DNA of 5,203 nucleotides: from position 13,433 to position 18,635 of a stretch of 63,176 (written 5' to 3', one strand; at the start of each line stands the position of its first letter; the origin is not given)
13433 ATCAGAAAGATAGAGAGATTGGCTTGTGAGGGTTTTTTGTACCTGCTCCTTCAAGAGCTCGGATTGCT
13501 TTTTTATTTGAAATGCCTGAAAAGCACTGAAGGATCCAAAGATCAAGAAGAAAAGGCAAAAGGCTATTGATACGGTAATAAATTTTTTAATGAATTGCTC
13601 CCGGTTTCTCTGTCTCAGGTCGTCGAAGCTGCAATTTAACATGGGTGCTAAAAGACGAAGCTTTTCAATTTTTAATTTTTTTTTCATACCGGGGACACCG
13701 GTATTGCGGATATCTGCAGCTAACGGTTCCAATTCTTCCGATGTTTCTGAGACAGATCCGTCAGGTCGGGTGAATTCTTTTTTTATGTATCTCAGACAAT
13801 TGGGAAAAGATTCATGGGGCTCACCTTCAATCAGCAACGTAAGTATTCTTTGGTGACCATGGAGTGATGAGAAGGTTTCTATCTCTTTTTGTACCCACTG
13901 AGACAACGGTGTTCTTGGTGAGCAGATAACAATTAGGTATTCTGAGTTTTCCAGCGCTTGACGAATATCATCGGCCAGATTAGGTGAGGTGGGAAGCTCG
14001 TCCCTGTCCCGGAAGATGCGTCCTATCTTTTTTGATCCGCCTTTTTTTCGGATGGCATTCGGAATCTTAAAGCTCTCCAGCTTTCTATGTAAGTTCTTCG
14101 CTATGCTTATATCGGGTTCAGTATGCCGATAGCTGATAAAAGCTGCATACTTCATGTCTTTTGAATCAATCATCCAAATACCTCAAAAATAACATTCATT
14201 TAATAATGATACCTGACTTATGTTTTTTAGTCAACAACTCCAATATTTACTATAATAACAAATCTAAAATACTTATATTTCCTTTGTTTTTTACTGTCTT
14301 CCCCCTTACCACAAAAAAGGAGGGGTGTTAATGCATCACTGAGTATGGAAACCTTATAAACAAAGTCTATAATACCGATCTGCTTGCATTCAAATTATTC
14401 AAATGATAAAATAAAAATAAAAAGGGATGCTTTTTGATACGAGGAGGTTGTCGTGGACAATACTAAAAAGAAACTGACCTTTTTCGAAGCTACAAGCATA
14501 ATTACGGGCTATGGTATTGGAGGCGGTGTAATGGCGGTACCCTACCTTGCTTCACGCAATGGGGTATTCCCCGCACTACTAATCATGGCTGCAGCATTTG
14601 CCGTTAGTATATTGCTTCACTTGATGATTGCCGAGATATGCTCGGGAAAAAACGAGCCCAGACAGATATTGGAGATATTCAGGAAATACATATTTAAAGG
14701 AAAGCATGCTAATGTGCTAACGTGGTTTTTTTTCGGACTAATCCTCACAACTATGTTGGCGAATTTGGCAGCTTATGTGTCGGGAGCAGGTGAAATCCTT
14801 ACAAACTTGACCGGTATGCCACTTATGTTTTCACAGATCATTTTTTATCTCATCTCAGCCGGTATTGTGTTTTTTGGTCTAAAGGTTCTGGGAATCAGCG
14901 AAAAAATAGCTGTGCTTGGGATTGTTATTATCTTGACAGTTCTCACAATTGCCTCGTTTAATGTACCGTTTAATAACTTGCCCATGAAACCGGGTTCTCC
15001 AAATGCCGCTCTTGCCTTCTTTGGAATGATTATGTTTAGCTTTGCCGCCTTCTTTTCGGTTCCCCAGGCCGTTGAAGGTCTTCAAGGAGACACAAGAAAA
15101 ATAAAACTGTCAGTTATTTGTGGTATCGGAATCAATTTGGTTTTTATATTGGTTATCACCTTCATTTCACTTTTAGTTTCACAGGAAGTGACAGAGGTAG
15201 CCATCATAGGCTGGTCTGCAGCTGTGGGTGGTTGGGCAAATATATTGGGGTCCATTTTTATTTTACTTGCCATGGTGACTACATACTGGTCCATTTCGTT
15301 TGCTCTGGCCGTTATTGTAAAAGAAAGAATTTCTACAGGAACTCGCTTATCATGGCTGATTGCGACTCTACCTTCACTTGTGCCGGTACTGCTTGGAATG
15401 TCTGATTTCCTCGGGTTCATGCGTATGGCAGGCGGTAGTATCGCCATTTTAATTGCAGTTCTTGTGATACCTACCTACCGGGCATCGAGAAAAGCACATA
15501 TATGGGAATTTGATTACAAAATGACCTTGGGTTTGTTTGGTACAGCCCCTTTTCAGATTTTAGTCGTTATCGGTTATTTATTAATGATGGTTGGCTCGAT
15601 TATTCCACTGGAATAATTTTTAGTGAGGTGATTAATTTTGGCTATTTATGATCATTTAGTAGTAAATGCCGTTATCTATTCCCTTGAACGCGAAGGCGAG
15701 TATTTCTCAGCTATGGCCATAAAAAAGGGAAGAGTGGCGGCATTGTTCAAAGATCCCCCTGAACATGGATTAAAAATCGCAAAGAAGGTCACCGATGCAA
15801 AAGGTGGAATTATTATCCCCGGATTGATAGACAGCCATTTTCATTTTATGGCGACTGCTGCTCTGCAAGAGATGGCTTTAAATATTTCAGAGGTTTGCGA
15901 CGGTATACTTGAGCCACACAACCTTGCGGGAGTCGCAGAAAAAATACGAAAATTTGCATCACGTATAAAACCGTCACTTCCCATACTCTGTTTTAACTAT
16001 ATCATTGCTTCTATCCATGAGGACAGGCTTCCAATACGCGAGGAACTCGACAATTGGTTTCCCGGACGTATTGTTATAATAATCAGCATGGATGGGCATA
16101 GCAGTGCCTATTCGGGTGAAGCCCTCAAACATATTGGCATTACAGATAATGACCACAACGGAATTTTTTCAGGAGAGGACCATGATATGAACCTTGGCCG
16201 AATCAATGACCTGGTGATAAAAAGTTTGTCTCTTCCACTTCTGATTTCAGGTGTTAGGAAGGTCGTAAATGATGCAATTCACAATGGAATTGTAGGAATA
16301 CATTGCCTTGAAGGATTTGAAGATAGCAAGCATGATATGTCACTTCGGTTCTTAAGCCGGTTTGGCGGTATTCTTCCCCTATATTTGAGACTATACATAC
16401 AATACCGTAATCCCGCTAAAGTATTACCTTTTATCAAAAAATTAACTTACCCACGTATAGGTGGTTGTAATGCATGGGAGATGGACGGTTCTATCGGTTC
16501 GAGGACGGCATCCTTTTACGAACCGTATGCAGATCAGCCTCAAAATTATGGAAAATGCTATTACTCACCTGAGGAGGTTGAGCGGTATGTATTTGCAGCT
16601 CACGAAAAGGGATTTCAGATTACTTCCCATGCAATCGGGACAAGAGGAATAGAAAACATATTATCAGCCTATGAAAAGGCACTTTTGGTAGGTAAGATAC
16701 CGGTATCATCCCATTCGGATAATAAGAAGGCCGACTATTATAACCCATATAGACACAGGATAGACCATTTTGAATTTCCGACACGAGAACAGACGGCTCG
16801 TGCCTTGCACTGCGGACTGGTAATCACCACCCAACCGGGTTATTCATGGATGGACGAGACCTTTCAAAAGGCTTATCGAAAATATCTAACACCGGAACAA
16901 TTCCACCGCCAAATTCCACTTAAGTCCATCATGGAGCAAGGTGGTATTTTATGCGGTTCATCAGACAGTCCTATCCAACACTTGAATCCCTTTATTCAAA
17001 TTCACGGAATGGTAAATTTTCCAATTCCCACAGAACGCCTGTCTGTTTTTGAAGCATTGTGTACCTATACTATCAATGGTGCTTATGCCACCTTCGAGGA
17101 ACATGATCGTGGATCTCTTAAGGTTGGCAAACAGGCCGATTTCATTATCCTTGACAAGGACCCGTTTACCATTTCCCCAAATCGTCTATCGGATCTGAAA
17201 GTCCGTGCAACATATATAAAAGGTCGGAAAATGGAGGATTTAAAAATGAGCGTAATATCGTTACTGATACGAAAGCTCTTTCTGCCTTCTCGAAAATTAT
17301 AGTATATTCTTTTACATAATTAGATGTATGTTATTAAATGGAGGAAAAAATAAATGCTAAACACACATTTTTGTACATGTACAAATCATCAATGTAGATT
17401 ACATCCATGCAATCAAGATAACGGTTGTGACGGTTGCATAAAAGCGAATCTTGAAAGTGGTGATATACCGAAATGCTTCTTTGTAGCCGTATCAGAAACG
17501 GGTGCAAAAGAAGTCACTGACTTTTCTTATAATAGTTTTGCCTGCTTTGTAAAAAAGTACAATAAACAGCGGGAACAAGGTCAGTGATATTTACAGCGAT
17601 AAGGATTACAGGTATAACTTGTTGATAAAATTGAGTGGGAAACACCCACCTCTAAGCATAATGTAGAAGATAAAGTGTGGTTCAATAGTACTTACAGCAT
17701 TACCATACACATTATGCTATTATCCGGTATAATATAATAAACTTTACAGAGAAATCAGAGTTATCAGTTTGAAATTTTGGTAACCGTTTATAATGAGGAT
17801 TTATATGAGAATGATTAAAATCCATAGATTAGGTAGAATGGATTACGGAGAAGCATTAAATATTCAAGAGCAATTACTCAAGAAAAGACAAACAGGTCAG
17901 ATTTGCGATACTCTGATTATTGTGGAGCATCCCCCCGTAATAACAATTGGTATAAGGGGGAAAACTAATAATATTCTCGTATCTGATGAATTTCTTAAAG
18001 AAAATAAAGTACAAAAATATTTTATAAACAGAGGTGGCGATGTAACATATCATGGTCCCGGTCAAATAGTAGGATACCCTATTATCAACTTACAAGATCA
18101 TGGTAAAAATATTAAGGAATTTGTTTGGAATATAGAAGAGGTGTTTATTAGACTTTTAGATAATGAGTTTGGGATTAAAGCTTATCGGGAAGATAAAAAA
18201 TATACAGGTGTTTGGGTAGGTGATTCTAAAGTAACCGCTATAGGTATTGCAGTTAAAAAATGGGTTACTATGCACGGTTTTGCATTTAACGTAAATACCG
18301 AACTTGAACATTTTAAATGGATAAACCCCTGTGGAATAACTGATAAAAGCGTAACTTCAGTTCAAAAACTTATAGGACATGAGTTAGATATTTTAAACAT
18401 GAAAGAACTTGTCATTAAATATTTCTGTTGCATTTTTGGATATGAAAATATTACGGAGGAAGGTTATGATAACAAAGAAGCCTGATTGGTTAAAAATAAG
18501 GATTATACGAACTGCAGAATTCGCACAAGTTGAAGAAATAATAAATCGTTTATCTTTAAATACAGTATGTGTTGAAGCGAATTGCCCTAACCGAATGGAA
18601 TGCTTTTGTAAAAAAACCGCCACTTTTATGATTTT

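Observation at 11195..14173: Orphan TIR - transmembrane helix - beta-propeller protein with Toll-like-receptor-like topology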

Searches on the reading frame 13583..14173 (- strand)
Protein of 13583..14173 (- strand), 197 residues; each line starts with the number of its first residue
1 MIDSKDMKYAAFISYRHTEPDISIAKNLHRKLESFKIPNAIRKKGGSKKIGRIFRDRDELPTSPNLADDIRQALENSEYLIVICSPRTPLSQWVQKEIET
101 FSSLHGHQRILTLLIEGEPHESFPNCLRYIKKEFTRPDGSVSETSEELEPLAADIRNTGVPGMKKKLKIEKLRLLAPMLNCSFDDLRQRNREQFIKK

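Call 29: search_solved_structures(query=window:13583-14173:-, max_evalue=1, show_alignments=4)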
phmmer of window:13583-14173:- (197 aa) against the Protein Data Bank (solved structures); distinct sequences matched with E-value up to 1: 48.
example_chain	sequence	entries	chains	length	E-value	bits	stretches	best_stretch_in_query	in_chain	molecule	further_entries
1t3g_A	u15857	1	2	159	0.037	17.1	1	9-100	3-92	X-linked interleukin-1 receptor accessory protein-like 1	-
4lqc_A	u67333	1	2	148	0.09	15.8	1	51-113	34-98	TcpB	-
4c7m_A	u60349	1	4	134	0.096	15.7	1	51-113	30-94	Toll/interleukin-1 receptor domain-containing protein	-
7ylf_A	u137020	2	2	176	0.15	15.1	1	53-136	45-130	Toll-like receptor 15 | Toll-like receptor 2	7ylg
4lzp_B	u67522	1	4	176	0.16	15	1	51-113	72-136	Putative uncharacterized protein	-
7uxr_A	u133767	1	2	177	0.18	14.8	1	53-112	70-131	TIR domain protein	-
4om7_A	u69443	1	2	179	0.22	14.6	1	56-135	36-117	Toll-like receptor 6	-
4jis_A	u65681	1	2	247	0.22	14.5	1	47-151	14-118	ribitol-5-phosphate cytidylyltransferase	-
3jrn_A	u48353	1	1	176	0.34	13.9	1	50-106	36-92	AT1G72930 protein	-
3w9c_A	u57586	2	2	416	0.66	13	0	112-143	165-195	Camphor 5-monooxygenase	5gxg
2gqx_A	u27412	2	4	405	0.7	12.9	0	112-143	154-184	Cytochrome P450-cam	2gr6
5ik1_A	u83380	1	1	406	0.7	12.9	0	112-143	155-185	Camphor 5-monooxygenase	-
2m56_A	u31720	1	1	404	0.7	12.9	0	112-143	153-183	Camphor 5-monooxygenase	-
3fwi_A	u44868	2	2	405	0.7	12.9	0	112-143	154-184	Camphor 5-monooxygenase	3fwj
3fwf_A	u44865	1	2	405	0.7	12.9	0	112-143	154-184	Camphor 5-monooxygenase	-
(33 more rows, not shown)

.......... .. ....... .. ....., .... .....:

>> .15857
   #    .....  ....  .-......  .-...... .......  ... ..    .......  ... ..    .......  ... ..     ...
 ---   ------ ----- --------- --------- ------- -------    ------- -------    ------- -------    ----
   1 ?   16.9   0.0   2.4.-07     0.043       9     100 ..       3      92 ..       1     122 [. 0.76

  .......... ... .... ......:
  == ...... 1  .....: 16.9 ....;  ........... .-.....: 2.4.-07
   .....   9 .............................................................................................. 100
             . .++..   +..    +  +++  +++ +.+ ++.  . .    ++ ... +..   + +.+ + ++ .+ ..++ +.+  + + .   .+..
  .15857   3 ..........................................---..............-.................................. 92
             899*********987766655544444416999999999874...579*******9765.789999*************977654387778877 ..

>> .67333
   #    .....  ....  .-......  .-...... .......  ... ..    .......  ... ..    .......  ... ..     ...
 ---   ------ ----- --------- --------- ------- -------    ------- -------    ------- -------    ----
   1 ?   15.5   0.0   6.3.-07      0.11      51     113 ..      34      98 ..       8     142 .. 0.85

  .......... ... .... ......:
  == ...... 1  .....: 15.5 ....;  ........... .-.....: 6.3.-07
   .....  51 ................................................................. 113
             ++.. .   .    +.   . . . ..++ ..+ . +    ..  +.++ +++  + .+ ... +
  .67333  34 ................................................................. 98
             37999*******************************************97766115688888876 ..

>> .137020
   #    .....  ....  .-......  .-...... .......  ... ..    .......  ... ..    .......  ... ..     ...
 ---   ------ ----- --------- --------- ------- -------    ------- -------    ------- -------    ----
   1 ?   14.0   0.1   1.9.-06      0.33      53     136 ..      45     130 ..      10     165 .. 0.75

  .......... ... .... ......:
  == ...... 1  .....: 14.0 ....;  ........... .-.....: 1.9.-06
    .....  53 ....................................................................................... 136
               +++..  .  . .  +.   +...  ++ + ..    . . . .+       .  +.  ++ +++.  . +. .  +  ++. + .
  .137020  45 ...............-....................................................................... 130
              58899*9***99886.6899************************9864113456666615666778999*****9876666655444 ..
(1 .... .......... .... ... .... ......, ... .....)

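Call 98: search_solved_structures(query=A7, max_evalue=0.01, show_alignments=5)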
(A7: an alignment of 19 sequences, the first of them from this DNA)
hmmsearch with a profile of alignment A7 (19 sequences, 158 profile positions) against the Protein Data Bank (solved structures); distinct sequences matched with E-value up to 0.01: 21.
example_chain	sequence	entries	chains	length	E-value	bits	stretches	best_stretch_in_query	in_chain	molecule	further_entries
3jrn_A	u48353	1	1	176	1.5e-06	31.5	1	47-112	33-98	AT1G72930 protein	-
1fyw_A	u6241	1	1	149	2.7e-05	27.4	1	5-130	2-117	TOLL-LIKE RECEPTOR 2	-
1fyx_A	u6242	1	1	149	3e-05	27.2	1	6-131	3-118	TOLL-LIKE RECEPTOR 2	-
4lzp_B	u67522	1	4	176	4.6e-05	26.6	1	52-113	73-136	Putative uncharacterized protein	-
7vu8_B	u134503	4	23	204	6.5e-05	26.1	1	52-127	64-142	Flax rust resistance protein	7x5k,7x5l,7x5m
7ylf_A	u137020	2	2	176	9.8e-05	25.5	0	6-131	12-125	Toll-like receptor 15 | Toll-like receptor 2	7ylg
4om7_A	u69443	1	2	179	0.00011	25.3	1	48-136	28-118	Toll-like receptor 6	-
4lqc_A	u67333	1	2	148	0.00012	25.3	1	51-113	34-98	TcpB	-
7jlv_A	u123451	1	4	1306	0.00012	25.2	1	51-111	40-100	Disease resistance protein Roq1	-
7jlu_A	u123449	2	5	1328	0.00013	25.2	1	51-111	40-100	Disease resistance protein Roq1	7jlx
3ozi_A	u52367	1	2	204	0.00015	25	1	50-121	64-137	L6tr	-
4c7m_A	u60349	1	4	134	0.00025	24.2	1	52-113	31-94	Toll/interleukin-1 receptor domain-containing protein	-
7uxr_A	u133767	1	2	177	0.00029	24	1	52-113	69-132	TIR domain protein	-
7nuw_A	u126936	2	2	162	0.00054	23.1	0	47-130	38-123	Toll-like receptor 1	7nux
1fyv_A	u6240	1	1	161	0.00054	23.1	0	47-130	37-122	TOLL-LIKE RECEPTOR 1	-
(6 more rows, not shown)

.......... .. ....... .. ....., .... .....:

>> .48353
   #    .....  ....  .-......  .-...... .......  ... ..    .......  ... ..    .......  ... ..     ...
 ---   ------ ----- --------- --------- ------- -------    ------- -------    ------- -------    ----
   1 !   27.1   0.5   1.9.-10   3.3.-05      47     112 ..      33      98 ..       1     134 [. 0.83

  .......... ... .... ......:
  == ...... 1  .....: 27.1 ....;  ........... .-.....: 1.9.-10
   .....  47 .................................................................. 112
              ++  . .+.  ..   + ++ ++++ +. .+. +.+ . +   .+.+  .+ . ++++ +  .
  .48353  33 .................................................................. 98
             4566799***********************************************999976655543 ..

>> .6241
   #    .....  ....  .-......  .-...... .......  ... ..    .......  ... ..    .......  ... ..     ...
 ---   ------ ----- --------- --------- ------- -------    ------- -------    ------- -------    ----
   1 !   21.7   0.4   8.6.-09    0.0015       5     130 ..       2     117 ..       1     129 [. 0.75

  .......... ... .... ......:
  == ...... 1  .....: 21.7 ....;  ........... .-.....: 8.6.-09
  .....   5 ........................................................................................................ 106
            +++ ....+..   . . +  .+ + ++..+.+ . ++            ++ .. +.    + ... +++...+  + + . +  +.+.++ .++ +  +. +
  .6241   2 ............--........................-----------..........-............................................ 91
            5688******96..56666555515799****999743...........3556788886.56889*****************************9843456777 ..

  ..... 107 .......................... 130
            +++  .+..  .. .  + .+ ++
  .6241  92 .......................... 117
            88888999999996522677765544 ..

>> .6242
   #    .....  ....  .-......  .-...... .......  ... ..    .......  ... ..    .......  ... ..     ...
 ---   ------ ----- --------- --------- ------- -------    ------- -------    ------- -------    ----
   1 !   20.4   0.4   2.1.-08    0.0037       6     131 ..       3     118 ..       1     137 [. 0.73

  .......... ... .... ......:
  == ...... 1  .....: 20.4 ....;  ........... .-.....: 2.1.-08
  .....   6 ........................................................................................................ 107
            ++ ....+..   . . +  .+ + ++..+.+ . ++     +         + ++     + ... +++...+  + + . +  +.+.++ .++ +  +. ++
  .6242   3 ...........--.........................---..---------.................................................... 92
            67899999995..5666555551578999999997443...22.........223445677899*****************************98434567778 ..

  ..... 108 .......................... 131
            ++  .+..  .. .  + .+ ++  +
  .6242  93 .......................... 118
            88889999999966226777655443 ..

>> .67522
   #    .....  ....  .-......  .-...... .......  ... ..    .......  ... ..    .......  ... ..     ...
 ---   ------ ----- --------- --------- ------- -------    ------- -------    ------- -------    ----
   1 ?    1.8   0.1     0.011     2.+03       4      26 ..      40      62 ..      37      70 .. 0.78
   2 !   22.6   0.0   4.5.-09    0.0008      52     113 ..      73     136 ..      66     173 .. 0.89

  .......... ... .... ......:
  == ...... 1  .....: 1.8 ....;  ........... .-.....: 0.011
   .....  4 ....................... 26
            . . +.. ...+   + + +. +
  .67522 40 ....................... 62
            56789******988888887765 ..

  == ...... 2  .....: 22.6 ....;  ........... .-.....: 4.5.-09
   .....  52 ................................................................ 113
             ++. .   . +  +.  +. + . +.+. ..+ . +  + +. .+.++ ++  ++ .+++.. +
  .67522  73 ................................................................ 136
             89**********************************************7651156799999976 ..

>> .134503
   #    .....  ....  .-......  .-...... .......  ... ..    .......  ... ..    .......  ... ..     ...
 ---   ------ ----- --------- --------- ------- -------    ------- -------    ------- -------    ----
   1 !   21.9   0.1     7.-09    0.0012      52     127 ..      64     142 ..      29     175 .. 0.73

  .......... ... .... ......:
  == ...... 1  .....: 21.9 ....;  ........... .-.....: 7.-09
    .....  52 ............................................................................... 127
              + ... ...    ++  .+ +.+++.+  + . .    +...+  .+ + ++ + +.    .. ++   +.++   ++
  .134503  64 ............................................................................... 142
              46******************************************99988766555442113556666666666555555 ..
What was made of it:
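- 13883..13885 (-): Codon of Glu97, the putative catalytic glutamate near the start of helix alphaC (aa 92-105). Aligns with the Glu of plant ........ (3jrn, 7vu8) and of BtpA/TcpB QWPARE (calls 29, 98).
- On Enzymatic (NADase-type) TIR: It aligns to the Glu in plant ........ and in BtpA QWPARE (calls 29, 98).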

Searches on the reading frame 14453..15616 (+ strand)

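Call 8: search_protein_families(library=pfam, proteins=[window:14453-15616:+], max_evalue=0.001)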
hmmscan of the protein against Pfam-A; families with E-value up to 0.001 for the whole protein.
window:14453-15616:+ (387 aa): 1 family
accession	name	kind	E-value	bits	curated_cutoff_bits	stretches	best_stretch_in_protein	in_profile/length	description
PF03222.19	Trp_Tyr_perm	-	4.1e-13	49.6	22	1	9-358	4-373/393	Tryptophan/tyrosine permease family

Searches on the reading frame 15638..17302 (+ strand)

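Call 8: search_protein_families(library=pfam, proteins=[window:15638-17302:+], max_evalue=0.001)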
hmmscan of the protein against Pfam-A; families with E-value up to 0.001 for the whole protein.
window:15638-17302:+ (554 aa): 2 families
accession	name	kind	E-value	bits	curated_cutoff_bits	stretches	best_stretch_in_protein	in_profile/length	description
PF07969.17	Amidohydro_3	-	8.2e-61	207.3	29.7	1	50-530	1-469/472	Amidohydrolase family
PF01979.26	Amidohydro_1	-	1.3e-13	51.4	25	1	465-530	278-343/345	Amidohydrolase family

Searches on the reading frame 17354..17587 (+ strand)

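Call 8: search_protein_families(library=pfam, proteins=[window:17354-17587:+], max_evalue=0.001)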
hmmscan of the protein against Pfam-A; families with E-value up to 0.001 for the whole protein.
window:17354-17587:+ (77 aa): 1 family
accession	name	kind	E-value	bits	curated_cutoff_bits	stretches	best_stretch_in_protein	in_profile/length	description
PF20095.4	DUF6485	-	7.6e-23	81.2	24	1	3-70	3-69/70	Domain of unknown function (DUF6485)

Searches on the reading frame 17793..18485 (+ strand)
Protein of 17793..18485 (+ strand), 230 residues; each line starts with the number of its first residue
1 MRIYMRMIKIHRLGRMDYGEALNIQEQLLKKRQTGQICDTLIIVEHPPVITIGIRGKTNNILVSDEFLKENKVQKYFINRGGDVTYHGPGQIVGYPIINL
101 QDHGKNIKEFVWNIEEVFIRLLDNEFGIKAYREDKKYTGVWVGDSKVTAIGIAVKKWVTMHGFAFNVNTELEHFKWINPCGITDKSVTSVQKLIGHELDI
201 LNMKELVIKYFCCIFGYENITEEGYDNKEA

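Call 8: search_protein_families(library=pfam, proteins=[window:17793-18485:+], max_evalue=0.001)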
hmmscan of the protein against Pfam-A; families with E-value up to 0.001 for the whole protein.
window:17793-18485:+ (230 aa): 1 family
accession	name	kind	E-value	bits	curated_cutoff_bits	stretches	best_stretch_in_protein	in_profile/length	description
PF21948.1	LplA-B_cat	-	1e-48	166.4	27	1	17-211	1-199/200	Lipoyl protein ligase A/B catalytic domain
